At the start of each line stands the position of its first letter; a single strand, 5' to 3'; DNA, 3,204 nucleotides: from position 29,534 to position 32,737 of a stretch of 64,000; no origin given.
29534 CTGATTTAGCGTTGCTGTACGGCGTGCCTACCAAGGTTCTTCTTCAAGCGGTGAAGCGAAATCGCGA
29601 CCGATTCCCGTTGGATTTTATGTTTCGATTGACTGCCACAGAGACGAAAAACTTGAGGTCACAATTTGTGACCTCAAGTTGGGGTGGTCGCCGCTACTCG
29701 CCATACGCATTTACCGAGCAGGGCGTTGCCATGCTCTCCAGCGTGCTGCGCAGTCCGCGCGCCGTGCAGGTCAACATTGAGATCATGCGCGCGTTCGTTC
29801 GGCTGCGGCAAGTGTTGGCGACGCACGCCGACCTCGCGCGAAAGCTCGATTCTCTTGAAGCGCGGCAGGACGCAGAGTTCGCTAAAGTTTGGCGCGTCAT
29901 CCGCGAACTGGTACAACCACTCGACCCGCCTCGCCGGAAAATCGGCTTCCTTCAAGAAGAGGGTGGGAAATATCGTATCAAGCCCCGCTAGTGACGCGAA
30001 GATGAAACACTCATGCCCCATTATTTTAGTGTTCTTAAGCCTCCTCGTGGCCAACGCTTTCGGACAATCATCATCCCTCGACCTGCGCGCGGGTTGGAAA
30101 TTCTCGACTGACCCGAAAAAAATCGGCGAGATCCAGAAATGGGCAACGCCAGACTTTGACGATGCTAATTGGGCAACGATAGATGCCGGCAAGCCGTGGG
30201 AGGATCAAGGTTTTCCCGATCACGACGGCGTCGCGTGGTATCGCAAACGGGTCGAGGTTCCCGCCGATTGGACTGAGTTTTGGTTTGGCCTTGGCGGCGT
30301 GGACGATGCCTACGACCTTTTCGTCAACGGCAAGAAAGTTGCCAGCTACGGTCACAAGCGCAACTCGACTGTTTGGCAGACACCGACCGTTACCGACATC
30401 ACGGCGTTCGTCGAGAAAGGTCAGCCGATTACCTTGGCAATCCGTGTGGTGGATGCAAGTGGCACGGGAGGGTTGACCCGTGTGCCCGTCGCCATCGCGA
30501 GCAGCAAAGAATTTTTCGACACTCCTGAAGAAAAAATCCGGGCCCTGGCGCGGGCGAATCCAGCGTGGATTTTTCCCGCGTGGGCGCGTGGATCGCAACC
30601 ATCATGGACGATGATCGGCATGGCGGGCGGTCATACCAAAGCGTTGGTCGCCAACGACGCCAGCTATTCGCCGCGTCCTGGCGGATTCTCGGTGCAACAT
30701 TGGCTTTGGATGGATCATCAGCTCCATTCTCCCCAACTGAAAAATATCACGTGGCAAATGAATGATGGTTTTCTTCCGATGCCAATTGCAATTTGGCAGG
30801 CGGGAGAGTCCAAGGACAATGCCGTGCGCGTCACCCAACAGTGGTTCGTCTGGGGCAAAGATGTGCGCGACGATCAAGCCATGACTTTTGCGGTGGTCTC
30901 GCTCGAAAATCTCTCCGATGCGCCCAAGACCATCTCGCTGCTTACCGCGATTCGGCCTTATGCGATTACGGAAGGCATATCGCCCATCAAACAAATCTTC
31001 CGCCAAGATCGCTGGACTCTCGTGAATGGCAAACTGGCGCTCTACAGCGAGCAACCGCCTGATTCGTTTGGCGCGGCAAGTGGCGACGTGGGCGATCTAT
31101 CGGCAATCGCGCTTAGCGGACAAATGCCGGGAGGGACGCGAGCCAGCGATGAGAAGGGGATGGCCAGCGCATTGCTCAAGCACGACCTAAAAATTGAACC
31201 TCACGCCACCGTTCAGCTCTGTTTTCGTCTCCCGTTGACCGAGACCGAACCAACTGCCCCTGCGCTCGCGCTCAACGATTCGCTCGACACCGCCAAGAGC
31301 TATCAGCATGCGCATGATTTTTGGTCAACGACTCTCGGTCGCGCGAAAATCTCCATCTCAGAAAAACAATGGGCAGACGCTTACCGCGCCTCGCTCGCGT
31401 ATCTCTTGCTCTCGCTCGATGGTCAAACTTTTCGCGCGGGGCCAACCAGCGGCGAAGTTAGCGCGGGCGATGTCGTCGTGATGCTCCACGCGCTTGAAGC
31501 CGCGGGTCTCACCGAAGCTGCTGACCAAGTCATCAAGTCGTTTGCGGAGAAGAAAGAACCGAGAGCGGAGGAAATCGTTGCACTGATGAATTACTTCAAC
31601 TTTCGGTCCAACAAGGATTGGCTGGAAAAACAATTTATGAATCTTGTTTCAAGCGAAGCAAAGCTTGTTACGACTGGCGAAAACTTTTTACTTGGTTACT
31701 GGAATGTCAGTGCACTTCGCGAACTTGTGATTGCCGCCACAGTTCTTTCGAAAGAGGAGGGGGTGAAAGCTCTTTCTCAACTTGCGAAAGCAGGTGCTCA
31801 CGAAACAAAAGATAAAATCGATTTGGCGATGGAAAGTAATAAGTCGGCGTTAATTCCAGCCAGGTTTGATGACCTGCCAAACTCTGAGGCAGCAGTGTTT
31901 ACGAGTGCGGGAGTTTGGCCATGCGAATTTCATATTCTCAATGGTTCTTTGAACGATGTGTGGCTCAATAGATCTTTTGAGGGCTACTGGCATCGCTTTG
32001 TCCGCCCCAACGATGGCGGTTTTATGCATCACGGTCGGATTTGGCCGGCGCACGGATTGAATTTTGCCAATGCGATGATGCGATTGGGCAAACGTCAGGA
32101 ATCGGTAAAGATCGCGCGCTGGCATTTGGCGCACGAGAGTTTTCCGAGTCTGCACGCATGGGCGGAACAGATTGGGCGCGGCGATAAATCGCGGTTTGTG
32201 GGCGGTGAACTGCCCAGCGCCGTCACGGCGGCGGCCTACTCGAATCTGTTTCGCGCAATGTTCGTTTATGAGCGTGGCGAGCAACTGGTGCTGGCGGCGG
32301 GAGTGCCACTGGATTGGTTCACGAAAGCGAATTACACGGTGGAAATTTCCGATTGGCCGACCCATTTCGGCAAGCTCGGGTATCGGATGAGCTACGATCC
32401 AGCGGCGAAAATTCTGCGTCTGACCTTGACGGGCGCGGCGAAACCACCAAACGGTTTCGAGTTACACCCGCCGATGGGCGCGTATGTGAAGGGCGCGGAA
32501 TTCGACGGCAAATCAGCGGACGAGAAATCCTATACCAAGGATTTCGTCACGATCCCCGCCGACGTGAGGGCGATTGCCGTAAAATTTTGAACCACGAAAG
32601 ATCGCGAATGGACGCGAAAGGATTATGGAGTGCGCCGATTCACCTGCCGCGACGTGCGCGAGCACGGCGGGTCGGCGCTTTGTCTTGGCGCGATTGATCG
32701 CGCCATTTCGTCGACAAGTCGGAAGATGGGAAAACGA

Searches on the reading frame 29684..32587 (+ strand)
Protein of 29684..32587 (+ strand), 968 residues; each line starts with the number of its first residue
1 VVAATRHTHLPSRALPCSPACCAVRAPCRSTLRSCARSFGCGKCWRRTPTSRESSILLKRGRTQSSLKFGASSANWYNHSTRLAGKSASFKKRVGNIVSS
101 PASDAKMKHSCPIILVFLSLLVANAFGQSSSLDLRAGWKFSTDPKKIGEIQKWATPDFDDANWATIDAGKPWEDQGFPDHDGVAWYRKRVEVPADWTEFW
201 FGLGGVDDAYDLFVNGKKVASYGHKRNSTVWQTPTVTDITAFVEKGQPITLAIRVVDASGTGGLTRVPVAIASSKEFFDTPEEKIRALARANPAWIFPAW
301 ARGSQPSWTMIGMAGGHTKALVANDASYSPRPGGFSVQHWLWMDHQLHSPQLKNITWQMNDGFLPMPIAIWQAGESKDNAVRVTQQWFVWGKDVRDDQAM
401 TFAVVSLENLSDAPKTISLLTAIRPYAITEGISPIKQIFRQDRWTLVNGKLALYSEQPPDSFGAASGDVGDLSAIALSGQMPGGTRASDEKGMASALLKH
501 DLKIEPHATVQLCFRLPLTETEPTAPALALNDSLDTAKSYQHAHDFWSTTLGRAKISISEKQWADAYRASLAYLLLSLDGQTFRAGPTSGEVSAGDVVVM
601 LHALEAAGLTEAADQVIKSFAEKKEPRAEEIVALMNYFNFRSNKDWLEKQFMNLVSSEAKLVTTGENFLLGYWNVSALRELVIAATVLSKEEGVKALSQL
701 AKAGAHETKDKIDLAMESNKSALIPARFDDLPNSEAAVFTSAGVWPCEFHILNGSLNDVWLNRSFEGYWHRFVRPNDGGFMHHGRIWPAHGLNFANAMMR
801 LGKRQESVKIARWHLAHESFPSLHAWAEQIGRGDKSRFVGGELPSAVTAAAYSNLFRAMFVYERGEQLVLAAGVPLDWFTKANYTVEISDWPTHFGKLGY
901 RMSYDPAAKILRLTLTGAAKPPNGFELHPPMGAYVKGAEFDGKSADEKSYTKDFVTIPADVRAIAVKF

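Call 14: search_protein_families(library=pfam, proteins=[window:29684-32587:+], max_evalue=0.00001)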
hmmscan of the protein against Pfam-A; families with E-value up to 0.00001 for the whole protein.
window:29684-32587:+ (968 aa): 1 family
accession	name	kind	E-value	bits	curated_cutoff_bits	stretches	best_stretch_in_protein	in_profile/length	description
PF02837.24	Glyco_hydro_2_N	-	1.7e-08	35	28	1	138-257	8-135/169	Glycosyl hydrolases family 2, sugar binding domain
